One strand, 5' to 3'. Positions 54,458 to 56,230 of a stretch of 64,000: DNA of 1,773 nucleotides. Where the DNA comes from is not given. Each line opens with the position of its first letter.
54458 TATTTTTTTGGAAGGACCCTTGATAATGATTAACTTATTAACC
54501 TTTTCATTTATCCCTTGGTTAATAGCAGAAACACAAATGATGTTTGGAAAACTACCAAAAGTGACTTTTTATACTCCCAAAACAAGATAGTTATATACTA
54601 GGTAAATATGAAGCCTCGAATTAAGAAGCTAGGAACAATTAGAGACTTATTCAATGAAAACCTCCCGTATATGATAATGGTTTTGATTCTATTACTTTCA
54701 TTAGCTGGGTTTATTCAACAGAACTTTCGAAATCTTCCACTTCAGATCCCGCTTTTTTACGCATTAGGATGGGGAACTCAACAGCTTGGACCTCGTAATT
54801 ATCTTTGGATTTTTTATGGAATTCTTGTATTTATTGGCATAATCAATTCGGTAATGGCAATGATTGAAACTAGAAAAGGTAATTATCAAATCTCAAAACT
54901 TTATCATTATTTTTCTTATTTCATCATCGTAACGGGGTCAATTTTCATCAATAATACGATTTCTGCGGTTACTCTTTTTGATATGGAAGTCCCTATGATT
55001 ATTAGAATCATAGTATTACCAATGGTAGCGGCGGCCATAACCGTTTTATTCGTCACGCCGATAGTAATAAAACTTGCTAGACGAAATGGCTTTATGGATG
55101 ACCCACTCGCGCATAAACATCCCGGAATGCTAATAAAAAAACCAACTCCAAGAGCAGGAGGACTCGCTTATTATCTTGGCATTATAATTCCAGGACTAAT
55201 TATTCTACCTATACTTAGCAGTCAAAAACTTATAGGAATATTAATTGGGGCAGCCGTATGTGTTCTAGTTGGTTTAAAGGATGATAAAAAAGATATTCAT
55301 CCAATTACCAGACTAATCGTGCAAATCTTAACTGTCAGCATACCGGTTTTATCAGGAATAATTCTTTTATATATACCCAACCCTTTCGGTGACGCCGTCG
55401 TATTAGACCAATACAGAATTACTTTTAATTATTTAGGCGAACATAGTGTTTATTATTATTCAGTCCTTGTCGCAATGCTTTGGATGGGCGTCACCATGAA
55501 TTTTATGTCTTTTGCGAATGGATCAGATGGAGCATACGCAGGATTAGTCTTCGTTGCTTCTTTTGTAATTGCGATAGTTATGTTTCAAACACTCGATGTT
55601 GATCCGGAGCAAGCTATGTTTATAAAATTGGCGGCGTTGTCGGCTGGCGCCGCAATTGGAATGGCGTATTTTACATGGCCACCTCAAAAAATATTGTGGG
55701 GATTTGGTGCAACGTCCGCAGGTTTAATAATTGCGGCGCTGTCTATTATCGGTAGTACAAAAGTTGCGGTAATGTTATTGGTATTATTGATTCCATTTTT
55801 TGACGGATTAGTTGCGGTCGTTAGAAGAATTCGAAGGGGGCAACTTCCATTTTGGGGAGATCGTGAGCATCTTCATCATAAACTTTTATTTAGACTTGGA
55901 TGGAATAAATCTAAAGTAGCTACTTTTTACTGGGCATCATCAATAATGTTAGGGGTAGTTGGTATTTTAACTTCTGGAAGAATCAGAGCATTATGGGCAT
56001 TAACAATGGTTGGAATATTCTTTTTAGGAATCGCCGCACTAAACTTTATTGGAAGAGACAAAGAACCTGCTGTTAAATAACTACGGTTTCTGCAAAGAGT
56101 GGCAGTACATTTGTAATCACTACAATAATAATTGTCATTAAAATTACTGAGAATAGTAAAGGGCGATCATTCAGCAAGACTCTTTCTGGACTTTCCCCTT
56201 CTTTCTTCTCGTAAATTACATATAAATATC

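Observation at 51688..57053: Envelope glycolipid gene set: PAP2 phosphatase, GT2 with QxxRW, MraY/WecA-type transferase, UbiA (DPPRS-like) prenyltransferase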

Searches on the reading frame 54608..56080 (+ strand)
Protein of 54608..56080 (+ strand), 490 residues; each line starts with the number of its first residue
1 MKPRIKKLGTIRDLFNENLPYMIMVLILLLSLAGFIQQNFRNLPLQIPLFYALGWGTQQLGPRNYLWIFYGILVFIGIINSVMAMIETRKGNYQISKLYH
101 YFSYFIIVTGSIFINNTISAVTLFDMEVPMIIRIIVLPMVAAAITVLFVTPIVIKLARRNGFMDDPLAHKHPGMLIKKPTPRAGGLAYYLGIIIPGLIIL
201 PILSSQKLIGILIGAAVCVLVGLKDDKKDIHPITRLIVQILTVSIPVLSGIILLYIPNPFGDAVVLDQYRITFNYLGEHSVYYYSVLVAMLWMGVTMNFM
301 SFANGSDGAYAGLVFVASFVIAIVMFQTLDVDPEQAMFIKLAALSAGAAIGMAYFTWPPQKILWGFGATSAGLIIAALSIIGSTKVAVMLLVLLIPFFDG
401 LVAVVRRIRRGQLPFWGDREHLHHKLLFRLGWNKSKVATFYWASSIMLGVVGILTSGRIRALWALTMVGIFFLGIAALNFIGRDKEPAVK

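Call 3: search_protein_families(library=pfam, proteins=[window:54608-56080:+], max_evalue=0.01)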
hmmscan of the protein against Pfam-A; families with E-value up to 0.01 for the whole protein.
window:54608-56080:+ (490 aa): 1 family
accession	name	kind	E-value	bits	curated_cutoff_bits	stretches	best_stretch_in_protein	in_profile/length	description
PF00953.26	Glycos_transf_4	-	8.7e-16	58.7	27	1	209-382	2-159/160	Glycosyl transferase family 4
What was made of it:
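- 55031..56080 (+): WecA-type polyprenyl-phosphate N-acetylhexosamine-1-phosphate transferase (PNPT) core with a non-canonical active site: N304 at WecA D156 and F366 at WecA D217. PF00953, 58.7 bits (call 3).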

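Call 4: search_protein_families(library=ncbifam, proteins=[window:54608-56080:+], max_evalue=0.01)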
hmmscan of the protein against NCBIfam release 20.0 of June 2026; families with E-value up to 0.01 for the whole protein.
window:54608-56080:+ (490 aa): 1 family
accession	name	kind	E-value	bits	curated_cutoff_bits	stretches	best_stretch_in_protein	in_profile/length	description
TIGR02380.1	ECA_wecA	exception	3.4e-13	49.5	326.05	1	146-471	14-322/346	UDP-N-acetylglucosamine--undecaprenyl-phosphate N-acetylglucosaminephosphotransferase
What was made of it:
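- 55031..56080 (+): TIGR02380 wecA scores 49.5 bits against a cut-off of 326 (call 4).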

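Call 7: search_solved_structures(query=window:54608-56080:+, max_evalue=0.01, show_alignments=2)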
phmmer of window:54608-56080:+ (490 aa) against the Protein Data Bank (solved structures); distinct sequences matched with E-value up to 0.01: 0.

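Call 15: find_homologous_proteins(query=window:54608-56080:+, max_evalue=0.001)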
Query window:54608-56080:+ (490 aa): 247 proteins with E <= 0.001 among 8000 candidates; the best 120 are listed.
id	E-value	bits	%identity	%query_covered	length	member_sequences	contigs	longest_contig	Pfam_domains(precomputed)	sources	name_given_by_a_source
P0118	0.0e+0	1068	100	100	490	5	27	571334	PF00953.27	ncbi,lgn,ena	-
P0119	1.1e-194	666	62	95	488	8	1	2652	PF00953.27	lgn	-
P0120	7.2e-188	644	61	99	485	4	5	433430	PF00953.27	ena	-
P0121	3.7e-181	621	59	98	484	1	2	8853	PF00953.27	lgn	-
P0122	4.7e-178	611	59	95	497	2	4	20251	PF00953.27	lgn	-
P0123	2.0e-175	603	56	99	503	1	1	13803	PF00953.27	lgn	-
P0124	2.8e-174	599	58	92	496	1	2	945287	PF00953.27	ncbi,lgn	-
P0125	1.7e-173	596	61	90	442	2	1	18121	PF00953.27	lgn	-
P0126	2.5e-171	589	60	91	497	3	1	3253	PF00953.27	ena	-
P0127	1.0e-169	584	70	76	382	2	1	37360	PF00953.27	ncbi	-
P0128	1.7e-168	580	56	96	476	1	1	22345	PF00953.27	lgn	-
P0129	5.6e-168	578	58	94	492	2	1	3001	PF00953.27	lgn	-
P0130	8.5e-168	577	57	91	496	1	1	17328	PF00953.27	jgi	jgi:UDP-GlcNAc:undecaprenyl-phosphate GlcNAc-1-phosphate transferase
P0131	9.8e-168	577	59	91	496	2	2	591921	PF00953.27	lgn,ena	-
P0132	1.0e-167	577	54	100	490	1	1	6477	PF00953.27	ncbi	-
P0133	5.1e-167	575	55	95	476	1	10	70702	PF00953.27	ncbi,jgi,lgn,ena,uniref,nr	ncbi:hypothetical protein CO058_03460 [candidate division WWE3 bacterium CG_4_9_14_0_2_um_filter_35_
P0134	5.7e-165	568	58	92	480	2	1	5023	PF00953.27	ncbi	ncbi:hypothetical protein CO178_01940, partial [candidate division WWE3 bacterium CG_4_9_14_3_um_fil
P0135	7.4e-165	568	55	95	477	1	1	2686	PF00953.27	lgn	-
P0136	3.4e-163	562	54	94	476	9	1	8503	PF00953.27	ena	-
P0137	5.1e-163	562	53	95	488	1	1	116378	PF00953.27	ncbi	-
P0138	1.2e-160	554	56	95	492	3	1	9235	PF00953.27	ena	-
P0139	4.3e-160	552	56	97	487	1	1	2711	PF00953.27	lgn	-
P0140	5.8e-160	552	56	94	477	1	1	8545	PF00953.27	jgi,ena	-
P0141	1.3e-157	544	54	95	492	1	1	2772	PF00953.27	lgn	-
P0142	4.6e-157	542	57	86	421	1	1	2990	PF00953.27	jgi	-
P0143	1.3e-155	537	55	94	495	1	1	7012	PF00953.27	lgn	-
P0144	4.0e-155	536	53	92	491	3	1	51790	PF00953.27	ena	-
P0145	2.2e-153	530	54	92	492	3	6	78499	PF00953.27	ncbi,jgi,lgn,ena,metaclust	jgi:UDP-GlcNAc:undecaprenyl-phosphate GlcNAc-1-phosphate transferase|metaclust:\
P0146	2.6e-153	530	57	89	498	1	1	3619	PF00953.27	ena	-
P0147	5.5e-153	529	53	90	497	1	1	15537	PF00953.27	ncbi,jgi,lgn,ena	-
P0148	2.3e-152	526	54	93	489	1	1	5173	PF00953.27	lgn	-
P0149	3.3e-151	523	49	100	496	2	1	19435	PF00953.27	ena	-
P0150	3.8e-151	523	53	92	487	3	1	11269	PF00953.27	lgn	-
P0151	5.1e-145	502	50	95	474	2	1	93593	PF00953.27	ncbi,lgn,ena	-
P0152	6.9e-144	499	51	92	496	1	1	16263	PF00953.27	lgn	-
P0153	8.4e-143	495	51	90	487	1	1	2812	PF00953.27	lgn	-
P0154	2.7e-139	483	49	92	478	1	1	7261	PF00953.27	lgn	-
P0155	5.2e-139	482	50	92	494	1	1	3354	PF00953.27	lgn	-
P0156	7.7e-138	479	51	92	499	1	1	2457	PF00953.27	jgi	jgi:UDP-GlcNAc:undecaprenyl-phosphate/decaprenyl-phosphate GlcNAc-1-phosphate transferase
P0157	1.1e-135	472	47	100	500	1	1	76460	PF00953.27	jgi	jgi:UDP-GlcNAc:undecaprenyl-phosphate/decaprenyl-phosphate GlcNAc-1-phosphate transferase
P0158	4.7e-135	469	50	94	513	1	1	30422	PF00953.27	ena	-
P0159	1.0e-134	468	49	91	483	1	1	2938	PF00953.27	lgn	-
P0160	2.3e-133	464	48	93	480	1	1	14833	PF00953.27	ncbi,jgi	-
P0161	5.2e-133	463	48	91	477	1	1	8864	PF00953.27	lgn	-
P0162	1.4e-132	461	48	97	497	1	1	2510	PF00953.27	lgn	-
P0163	2.2e-130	454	46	96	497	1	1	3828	PF00953.27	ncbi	-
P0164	3.7e-129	450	47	94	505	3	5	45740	PF00953.27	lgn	-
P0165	6.9e-129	449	55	79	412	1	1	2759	PF00953.27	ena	-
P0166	2.9e-117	411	44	93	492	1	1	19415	PF00953.27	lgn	-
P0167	8.9e-101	356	60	53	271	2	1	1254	PF00953.27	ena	-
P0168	3.7e-94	335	40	88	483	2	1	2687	PF00953.27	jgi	-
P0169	1.8e-85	306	38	88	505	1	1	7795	PF00953.27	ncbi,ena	-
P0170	3.7e-83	298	38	87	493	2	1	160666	PF00953.27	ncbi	-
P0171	1.8e-79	286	37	88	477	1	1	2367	PF00953.27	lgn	-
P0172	1.0e-77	280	35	95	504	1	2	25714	PF00953.27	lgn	-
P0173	7.8e-74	268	33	96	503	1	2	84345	PF00953.27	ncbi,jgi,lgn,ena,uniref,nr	ncbi:hypothetical protein COV24_00860 [candidate division WWE3 bacterium CG10_big_fil_rev_8_21_14_0_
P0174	2.7e-72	262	35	96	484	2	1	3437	PF00953.27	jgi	-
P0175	3.4e-70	256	35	88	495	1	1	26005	PF00953.27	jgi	jgi:UDP-GlcNAc:undecaprenyl-phosphate GlcNAc-1-phosphate transferase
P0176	6.9e-70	255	34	93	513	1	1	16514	PF00953.27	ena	-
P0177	7.2e-69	251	34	95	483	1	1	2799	PF00953.27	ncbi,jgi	jgi:UDP-GlcNAc:undecaprenyl-phosphate GlcNAc-1-phosphate transferase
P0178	8.5e-69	251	33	89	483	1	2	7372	PF00953.27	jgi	-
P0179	8.5e-69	251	34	89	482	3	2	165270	PF00953.27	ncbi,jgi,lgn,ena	jgi:UDP-GlcNAc:undecaprenyl-phosphate GlcNAc-1-phosphate transferase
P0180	2.0e-68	250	33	92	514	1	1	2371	PF00953.27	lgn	-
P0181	3.0e-68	249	35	89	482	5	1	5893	PF00953.27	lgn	-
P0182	7.2e-68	248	34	86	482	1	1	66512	PF00953.27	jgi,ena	jgi:UDP-GlcNAc:undecaprenyl-phosphate GlcNAc-1-phosphate transferase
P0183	1.6e-67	247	36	86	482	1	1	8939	PF00953.27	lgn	-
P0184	2.2e-67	246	33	97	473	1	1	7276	PF00953.27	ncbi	-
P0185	4.3e-67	245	34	96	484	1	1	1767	PF00953.27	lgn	-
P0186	4.8e-67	245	33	90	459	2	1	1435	PF00953.27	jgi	-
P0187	7.1e-67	245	33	86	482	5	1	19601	PF00953.27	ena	-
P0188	1.1e-66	244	40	68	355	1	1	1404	PF00953.27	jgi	-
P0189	2.0e-66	243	33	89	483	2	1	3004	PF00953.27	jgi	-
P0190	6.5e-66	241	34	95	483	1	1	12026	PF00953.27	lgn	-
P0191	1.0e-65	241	34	96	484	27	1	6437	PF00953.27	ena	-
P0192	3.1e-65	239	32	89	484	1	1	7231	PF00953.27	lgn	-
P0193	2.0e-64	236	34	86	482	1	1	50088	PF00953.27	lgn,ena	-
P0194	4.2e-64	235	34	86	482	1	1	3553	PF00953.27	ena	-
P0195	6.7e-64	235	32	87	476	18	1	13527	PF00953.27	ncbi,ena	-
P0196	1.7e-63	233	39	69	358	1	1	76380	PF00953.27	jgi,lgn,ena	-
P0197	2.7e-63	233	38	63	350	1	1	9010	PF00953.27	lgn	-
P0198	4.7e-63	232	32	90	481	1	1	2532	PF00953.27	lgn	-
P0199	3.3e-62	229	40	65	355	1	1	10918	PF00953.27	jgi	jgi:UDP-GlcNAc:undecaprenyl-phosphate GlcNAc-1-phosphate transferase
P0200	3.9e-62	229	39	65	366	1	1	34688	PF00953.27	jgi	jgi:UDP-GlcNAc:undecaprenyl-phosphate/decaprenyl-phosphate GlcNAc-1-phosphate transferase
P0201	1.7e-61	227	40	70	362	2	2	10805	PF00953.27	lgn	-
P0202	2.4e-61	226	39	64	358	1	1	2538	PF00953.27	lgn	-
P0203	3.3e-61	226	32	96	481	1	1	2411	PF00953.27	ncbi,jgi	jgi:UDP-GlcNAc:undecaprenyl-phosphate GlcNAc-1-phosphate transferase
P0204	3.9e-61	226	37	69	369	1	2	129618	PF00953.27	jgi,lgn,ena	-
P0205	3.9e-60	222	41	64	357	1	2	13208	PF00953.27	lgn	-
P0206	8.7e-60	221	38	68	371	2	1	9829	PF00953.27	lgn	-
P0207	1.1e-56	211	39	66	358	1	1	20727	PF00953.27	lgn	-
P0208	1.6e-56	210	37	70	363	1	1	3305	PF00953.27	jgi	jgi:UDP-GlcNAc:undecaprenyl-phosphate GlcNAc-1-phosphate transferase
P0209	1.8e-56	210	37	71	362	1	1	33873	PF00953.27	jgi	jgi:UDP-GlcNAc:undecaprenyl-phosphate/decaprenyl-phosphate GlcNAc-1-phosphate transferase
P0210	1.9e-56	210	37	66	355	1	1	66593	PF00953.27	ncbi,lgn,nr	ncbi:undecaprenyl/decaprenyl-phosphate alpha-N-acetylglucosaminyl 1-phosphate transferase [Candidatu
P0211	1.9e-56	210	39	67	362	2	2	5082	PF00953.27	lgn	-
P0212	4.1e-56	209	36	74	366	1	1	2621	PF00953.27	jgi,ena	-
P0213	4.7e-56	209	37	62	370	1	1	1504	PF00953.27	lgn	-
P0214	5.7e-56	209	37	72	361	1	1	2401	PF00953.27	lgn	-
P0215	3.9e-55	206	36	66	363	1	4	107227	PF00953.27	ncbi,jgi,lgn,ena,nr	ncbi:undecaprenyl/decaprenyl-phosphate alpha-N-acetylglucosaminyl 1-phosphate transferase [Patesciba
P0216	9.5e-55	205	38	66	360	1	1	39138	PF00953.27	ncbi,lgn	-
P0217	1.8e-54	204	35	71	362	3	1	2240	PF00953.27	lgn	-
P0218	9.0e-54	201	38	71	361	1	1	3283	PF00953.27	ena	-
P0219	1.7e-53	200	34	71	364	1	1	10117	PF00953.27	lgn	-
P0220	3.5e-53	199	37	65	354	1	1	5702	PF00953.27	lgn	-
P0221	5.7e-53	199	39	65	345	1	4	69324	PF00953.27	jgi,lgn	-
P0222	6.3e-53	199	37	71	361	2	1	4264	PF00953.27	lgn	-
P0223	6.6e-53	199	36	71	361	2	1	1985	PF00953.27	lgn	-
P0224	2.5e-51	193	37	66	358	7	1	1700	PF00953.27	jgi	jgi:UDP-GlcNAc:undecaprenyl-phosphate GlcNAc-1-phosphate transferase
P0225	2.8e-51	193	39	70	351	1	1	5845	PF00953.27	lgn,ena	-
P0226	9.7e-51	191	37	71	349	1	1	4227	PF00953.27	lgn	-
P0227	1.4e-50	191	36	66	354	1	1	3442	PF00953.27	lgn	-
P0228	1.5e-50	191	33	65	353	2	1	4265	PF00953.27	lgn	-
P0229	1.8e-50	190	37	71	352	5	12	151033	PF00953.27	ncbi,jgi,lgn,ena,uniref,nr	ncbi:hypothetical protein A2967_02560 [Candidatus Daviesbacteria bacterium RIFCSPLOWO2_01_FULL_41_32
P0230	1.1e-49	188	38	69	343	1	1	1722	PF00953.27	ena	-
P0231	1.1e-49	188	36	72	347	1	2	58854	PF00953.27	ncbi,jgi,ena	-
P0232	1.3e-49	188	35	71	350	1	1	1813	PF00953.27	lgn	-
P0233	4.8e-49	186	36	69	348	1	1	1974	PF00953.27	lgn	-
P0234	4.9e-49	186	35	72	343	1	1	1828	PF00953.27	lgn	-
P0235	6.7e-49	185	35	72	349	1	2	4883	PF00953.27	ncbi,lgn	-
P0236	1.4e-48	184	37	71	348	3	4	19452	PF00953.27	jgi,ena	-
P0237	1.8e-48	184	36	70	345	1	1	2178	PF00953.27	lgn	-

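Call 60: find_encoding_contigs(protein=P0229, flank=7000, max_places=1)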
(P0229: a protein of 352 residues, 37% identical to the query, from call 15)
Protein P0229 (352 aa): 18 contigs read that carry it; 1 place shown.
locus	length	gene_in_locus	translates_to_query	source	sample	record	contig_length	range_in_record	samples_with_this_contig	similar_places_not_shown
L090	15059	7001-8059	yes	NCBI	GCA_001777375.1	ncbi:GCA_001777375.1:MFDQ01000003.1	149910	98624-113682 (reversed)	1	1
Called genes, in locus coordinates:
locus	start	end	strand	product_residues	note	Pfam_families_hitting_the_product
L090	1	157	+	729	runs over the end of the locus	PF02463:SMC_N, PF13476:AAA_23, PF13558:SbcC_Walker_B (weak)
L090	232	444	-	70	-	-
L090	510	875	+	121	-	-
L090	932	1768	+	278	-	PF14528:LAGLIDADG_3 (faint)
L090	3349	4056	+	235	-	PF01026:TatD_DNase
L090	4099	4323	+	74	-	-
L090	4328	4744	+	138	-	PF01850:PIN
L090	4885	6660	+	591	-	-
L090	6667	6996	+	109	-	-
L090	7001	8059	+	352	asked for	PF00953:Glycos_transf_4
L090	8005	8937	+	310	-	PF01040:UbiA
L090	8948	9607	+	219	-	PF00027:cNMP_binding, PF13545:HTH_Crp_2, PF00325:Crp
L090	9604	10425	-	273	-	PF08308:PEGA, PF22820:TcaA_3rd_4th (faint), PF08308:PEGA, PF08239:SH3_3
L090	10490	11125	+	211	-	PF01551:Peptidase_M23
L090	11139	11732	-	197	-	PF03703:bPH_2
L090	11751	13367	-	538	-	PF00118:Cpn60_TCP1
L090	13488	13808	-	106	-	PF00166:Cpn10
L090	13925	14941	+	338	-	PF01565:FAD_binding_4, PF02873:MurB_C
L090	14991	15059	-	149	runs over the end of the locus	PF13473:Cupredoxin_1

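Call 61: find_encoding_contigs(protein=P0215, flank=7000, max_places=1)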
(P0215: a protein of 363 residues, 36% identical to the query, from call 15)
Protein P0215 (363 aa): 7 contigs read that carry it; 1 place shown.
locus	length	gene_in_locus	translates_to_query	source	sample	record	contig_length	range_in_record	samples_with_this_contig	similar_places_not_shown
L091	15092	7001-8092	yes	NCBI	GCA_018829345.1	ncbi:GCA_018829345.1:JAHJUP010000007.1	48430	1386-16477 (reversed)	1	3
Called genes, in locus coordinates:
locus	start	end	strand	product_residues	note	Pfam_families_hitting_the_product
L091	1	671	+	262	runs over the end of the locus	PF00520:Ion_trans, PF07885:Ion_trans_2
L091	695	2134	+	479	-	PF00133:tRNA-synt_1 (weak), PF01406:tRNA-synt_1e (faint), PF09334:tRNA-synt_1g, PF00133:tRNA-synt_1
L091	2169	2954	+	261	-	PF01026:TatD_DNase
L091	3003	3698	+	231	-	PF00535:Glycos_transf_2, PF10111:Glyco_tranf_2_2 (weak), PF13641:Glyco_tranf_2_3, PF13632:Glyco_trans_2_3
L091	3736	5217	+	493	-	PF13641:Glyco_tranf_2_3 (weak), PF13632:Glyco_trans_2_3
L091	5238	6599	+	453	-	-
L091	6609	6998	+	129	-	-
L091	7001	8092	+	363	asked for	PF00953:Glycos_transf_4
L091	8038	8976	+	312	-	PF01040:UbiA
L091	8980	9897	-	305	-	PF08308:PEGA, PF08239:SH3_3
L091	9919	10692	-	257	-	PF23023:Anti-Pycsar_Apyc1, PF00753:Lactamase_B, PF12706:Lactamase_B_2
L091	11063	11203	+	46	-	PF08223:PaaX_C (weak)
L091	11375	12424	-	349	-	PF00248:Aldo_ket_red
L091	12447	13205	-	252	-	PF01263:Aldose_epim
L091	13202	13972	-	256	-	PF02129:Peptidase_S15, PF20434:BD-FAE (faint), PF00561:Abhydrolase_1 (faint), PF00326:Peptidase_S9, PF12146:Hydrolase_4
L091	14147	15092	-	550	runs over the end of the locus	PF00118:Cpn60_TCP1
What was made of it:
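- PNPT and UbiA ORFs overlap by 55 nt in L090 and L091 (calls 60, 61). L091 shows tRNA-synthetase-TatD at the head of the module (call 61). PNPT and UbiA ORFs overlap by 55 nt (calls 60, 61).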

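Call 68: search_protein_families(library=ncbifam, proteins=[L090:6667-6996:+, L091:5238-6599:+], max_evalue=0.01)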
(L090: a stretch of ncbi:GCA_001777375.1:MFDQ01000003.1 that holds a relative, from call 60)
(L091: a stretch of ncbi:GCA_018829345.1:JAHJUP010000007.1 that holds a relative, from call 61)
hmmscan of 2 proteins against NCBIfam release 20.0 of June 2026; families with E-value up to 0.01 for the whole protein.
L090:6667-6996:+ (109 aa): 0 families

L091:5238-6599:+ (453 aa): 1 family
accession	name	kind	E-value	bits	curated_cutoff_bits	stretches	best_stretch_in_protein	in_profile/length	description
NF052499.1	MnslTaseMT1671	equivalog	1e-08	34.1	900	1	16-336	47-367/523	mannosyltransferase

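Call 80: search_protein_families(library=pfam, proteins=[L090:4885-6660:+, L091:3736-5217:+, L091:5238-6599:+, L090:6667-6996:+, L091:6609-6998:+], max_evalue=0.05)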
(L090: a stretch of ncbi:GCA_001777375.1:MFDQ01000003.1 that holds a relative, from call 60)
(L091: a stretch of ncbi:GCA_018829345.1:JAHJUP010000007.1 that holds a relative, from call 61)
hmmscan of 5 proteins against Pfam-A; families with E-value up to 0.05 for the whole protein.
L090:4885-6660:+ (591 aa): 2 families
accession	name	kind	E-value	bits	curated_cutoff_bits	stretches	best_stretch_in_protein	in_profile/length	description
PF13641.12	Glyco_tranf_2_3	-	0.0015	19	27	1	185-308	5-109/230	Glycosyltransferase like family 2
PF00535.33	Glycos_transf_2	-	0.022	15.1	23.3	0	185-308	2-101/168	Glycosyl transferase family 2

L091:3736-5217:+ (493 aa): 4 families
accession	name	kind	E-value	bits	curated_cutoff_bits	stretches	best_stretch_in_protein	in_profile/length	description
PF13632.12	Glyco_trans_2_3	-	2.5e-09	37.7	27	1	199-420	3-183/198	Glycosyl transferase family group 2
PF13641.12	Glyco_tranf_2_3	-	6.5e-06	26.8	27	1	96-216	5-108/230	Glycosyltransferase like family 2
PF03142.21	Chitin_synth_2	-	0.018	14.1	27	1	74-129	7-62/527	Chitin synthase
PF00535.33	Glycos_transf_2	-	0.046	14.1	23.3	0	96-146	2-49/168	Glycosyl transferase family 2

L091:5238-6599:+ (453 aa): 0 families

L090:6667-6996:+ (109 aa): 0 families

L091:6609-6998:+ (129 aa): 0 families

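Call 82: search_protein_representatives(protein=P0229)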
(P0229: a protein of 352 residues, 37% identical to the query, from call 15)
Query: 352 residues. Proteins with E-value up to 0.001 (for the whole library): 22593; up to 1e-10: 10997; up to 1e-30: 418. The best 150 are listed.
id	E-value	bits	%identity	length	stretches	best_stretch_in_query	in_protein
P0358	5.3e-93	328.3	61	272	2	188-352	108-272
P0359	2.9e-83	296.3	55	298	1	72-352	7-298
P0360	2.2e-82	293.4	50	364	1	3-339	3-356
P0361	4.8e-82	292.3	50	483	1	8-322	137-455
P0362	5.0e-80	285.7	46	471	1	3-341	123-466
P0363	1.8e-79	283.8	47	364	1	6-342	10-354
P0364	5.4e-78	279.0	74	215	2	146-285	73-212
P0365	1.8e-77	277.2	49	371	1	1-340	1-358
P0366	1.3e-75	271.1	44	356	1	7-339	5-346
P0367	2.1e-75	270.5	46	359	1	1-338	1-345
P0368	1.5e-70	254.5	45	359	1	4-337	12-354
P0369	2.2e-70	254.0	42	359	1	19-352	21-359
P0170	3.3e-70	253.4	46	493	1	3-337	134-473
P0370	1.6e-69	251.2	42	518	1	4-336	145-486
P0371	1.8e-69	251.0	42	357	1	6-337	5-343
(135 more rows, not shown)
